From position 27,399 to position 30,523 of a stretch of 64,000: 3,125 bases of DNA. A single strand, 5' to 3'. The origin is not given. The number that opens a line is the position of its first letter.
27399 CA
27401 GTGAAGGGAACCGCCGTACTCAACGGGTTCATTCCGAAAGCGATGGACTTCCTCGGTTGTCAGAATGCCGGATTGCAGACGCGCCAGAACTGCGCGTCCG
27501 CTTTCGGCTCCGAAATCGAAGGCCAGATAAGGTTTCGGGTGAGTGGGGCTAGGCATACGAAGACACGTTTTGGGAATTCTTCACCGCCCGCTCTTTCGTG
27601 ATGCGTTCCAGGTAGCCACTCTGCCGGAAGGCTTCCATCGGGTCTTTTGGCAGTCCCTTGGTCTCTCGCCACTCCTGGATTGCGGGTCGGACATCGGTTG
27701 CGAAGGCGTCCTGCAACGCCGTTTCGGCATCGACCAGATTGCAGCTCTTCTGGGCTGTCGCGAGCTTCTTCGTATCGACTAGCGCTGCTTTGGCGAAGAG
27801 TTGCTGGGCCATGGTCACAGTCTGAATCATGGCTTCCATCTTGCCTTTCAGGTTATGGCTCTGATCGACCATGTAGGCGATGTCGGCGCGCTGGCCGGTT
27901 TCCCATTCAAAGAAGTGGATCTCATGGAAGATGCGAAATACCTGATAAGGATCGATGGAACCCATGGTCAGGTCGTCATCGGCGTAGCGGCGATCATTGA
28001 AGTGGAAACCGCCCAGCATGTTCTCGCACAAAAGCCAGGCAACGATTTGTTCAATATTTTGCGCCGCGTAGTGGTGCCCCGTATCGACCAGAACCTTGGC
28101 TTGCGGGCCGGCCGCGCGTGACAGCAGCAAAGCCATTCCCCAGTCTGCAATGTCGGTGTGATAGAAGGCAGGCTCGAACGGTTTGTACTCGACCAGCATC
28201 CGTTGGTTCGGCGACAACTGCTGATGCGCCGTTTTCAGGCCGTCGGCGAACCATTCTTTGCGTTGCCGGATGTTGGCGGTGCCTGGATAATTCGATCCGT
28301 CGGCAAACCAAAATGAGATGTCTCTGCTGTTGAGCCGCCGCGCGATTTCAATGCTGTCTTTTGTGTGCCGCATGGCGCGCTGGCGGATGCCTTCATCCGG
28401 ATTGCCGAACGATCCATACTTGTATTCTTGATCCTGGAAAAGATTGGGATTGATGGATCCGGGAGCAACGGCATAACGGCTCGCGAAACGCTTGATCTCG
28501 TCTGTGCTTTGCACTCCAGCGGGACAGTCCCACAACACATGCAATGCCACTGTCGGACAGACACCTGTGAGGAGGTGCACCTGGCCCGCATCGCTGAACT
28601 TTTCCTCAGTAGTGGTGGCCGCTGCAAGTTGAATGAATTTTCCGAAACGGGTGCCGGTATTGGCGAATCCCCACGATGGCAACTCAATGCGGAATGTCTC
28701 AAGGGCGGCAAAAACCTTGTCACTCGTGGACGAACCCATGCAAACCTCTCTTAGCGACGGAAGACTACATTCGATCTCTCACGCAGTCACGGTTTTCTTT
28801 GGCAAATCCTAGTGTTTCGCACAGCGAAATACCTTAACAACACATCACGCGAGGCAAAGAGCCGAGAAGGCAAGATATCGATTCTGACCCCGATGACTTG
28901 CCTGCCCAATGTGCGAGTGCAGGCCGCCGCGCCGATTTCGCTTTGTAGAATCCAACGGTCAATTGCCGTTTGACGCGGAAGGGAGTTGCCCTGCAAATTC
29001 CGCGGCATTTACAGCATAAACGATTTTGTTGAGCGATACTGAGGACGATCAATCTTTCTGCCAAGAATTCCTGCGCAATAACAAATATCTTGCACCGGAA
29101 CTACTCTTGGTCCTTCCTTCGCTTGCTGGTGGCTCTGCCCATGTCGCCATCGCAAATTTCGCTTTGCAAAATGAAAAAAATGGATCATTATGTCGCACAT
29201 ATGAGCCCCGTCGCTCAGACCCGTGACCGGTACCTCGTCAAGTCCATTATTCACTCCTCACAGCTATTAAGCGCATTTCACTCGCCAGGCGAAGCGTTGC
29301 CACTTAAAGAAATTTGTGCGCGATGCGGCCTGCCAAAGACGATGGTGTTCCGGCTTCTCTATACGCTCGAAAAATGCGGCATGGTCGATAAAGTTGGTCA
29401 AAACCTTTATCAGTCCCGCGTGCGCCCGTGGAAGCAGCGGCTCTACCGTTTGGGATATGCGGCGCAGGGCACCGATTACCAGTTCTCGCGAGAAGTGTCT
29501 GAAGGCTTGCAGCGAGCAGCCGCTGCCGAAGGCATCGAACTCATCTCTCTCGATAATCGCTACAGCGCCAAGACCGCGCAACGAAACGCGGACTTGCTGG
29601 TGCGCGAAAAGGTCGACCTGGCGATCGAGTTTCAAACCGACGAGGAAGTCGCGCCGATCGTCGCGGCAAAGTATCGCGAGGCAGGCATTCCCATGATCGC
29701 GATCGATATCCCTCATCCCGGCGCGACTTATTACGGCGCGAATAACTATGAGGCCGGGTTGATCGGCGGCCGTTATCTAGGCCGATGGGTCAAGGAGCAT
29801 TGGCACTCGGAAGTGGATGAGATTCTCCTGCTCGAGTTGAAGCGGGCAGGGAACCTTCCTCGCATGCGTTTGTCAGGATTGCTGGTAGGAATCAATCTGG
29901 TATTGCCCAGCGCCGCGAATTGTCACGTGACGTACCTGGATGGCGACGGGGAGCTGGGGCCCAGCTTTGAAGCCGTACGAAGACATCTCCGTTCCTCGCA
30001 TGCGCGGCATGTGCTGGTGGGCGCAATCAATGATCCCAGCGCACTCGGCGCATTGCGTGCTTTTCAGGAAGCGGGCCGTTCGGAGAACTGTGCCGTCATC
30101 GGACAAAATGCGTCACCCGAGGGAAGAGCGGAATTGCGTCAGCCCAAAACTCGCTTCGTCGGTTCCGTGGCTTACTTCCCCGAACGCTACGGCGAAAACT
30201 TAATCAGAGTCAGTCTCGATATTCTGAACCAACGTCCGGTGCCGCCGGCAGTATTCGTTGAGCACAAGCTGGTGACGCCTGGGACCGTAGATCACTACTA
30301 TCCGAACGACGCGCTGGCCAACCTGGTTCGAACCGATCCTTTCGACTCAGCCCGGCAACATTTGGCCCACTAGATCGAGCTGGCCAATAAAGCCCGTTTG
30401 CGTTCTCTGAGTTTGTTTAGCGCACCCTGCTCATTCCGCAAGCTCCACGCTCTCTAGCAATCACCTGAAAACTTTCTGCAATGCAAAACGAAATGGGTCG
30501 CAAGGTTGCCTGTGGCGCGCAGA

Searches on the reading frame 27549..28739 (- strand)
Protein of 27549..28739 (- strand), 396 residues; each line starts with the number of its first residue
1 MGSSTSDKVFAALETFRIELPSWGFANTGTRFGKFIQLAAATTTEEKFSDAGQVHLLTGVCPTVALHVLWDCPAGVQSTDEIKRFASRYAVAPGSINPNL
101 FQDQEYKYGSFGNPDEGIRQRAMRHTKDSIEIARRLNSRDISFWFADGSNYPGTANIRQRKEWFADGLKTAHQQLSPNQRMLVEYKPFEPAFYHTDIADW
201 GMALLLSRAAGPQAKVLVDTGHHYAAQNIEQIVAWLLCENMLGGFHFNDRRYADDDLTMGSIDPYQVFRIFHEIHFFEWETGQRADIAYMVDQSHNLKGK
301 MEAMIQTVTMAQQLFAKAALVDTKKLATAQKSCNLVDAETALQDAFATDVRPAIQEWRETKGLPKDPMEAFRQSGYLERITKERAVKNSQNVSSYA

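Call 39: search_protein_families(library=pfam, proteins=[window:27549-28739:-], max_evalue=0.00001)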
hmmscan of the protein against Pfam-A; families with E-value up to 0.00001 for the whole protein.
window:27549-28739:- (396 aa): 1 family
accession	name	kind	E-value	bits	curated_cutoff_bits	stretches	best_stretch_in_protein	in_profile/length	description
PF01261.30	AP_endonuc_2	-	9e-13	48.9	31.1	1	78-276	29-221/249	Xylose isomerase-like TIM barrel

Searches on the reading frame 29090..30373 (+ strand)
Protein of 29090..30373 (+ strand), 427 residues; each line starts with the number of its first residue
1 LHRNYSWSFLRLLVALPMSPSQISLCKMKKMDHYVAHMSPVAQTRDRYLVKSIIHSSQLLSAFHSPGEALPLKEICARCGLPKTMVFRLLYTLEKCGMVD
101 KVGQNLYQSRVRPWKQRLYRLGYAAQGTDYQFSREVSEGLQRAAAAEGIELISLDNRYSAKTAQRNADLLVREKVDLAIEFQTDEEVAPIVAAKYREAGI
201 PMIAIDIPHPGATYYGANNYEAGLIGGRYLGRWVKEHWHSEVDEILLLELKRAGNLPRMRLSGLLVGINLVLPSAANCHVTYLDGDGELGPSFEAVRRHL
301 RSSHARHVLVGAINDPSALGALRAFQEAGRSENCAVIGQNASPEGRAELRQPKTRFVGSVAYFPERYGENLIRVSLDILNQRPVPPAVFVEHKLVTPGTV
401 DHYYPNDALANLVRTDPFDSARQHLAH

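Call 39: search_protein_families(library=pfam, proteins=[window:29090-30373:+], max_evalue=0.00001)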
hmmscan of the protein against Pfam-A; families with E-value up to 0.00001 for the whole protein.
window:29090-30373:+ (427 aa): 3 families
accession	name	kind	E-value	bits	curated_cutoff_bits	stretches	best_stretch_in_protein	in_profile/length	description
PF13407.12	Peripla_BP_4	-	1.4e-21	77.6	35.1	1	125-380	5-255/258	Periplasmic binding protein domain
PF09339.16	HTH_IclR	-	8.6e-11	41.9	22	1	58-101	7-50/52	IclR helix-turn-helix domain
PF00532.27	Peripla_BP_1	-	9e-08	32.4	22.2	1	130-332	13-208/281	Periplasmic binding proteins and sugar binding domain of LacI family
